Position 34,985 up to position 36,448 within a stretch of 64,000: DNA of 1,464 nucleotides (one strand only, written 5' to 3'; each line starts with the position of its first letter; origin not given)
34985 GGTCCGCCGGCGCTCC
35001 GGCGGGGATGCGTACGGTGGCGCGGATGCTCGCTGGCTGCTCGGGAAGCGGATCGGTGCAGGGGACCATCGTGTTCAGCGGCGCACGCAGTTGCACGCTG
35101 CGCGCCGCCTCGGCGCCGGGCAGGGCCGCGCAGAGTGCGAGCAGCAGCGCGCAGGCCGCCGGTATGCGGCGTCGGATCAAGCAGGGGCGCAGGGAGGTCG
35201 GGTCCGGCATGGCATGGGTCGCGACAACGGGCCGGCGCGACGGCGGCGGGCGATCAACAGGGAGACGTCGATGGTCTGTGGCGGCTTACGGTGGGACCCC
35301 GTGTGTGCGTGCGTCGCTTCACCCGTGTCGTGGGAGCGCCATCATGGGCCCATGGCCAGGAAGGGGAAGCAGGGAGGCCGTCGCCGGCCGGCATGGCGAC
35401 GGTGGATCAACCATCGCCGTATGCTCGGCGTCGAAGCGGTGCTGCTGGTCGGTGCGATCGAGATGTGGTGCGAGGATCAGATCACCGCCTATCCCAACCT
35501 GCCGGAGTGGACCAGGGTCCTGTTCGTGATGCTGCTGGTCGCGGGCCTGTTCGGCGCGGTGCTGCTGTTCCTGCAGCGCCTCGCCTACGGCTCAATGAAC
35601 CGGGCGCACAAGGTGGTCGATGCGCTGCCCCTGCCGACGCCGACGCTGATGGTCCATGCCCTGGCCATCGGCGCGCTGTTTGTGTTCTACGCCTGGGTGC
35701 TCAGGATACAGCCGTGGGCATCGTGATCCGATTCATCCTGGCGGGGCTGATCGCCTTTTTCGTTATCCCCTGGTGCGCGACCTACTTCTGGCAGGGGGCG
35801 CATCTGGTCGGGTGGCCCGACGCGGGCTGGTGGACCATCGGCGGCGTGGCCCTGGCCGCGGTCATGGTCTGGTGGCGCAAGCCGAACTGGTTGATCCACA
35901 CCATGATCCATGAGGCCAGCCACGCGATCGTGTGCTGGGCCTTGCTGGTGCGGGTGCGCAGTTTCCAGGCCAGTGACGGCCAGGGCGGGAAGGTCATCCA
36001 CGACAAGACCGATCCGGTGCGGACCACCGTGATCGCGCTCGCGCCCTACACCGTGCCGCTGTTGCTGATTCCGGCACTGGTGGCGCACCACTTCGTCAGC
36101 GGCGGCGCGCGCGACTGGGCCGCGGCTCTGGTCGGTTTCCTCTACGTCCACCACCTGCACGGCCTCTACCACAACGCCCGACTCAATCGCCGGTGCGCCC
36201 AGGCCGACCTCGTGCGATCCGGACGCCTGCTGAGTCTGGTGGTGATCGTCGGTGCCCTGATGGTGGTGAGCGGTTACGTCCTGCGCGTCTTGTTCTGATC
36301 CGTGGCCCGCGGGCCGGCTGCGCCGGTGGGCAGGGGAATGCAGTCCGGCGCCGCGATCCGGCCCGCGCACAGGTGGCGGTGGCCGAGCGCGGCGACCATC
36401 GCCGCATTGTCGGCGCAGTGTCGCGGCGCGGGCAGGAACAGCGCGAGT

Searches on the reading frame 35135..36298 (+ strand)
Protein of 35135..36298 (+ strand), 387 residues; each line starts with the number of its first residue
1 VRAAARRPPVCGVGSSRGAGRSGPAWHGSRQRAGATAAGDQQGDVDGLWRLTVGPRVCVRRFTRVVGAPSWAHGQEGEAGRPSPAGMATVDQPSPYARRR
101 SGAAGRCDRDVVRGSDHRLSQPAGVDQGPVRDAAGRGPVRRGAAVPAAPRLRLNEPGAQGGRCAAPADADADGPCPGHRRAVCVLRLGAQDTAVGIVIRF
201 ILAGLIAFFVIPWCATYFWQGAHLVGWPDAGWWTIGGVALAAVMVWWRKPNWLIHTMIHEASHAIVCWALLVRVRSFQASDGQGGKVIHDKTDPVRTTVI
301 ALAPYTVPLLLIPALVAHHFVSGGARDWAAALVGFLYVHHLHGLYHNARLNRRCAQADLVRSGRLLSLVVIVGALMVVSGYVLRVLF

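Call 35: search_protein_families(library=pfam, proteins=[window:35135-36298:+], max_evalue=0.001)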
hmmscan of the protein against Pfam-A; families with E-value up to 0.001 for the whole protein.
window:35135-36298:+ (387 aa): 1 family
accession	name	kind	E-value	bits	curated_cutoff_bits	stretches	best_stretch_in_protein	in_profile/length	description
PF13398.12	Peptidase_M50B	-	5.8e-06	26.6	26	1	238-333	4-102/201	Peptidase M50B-like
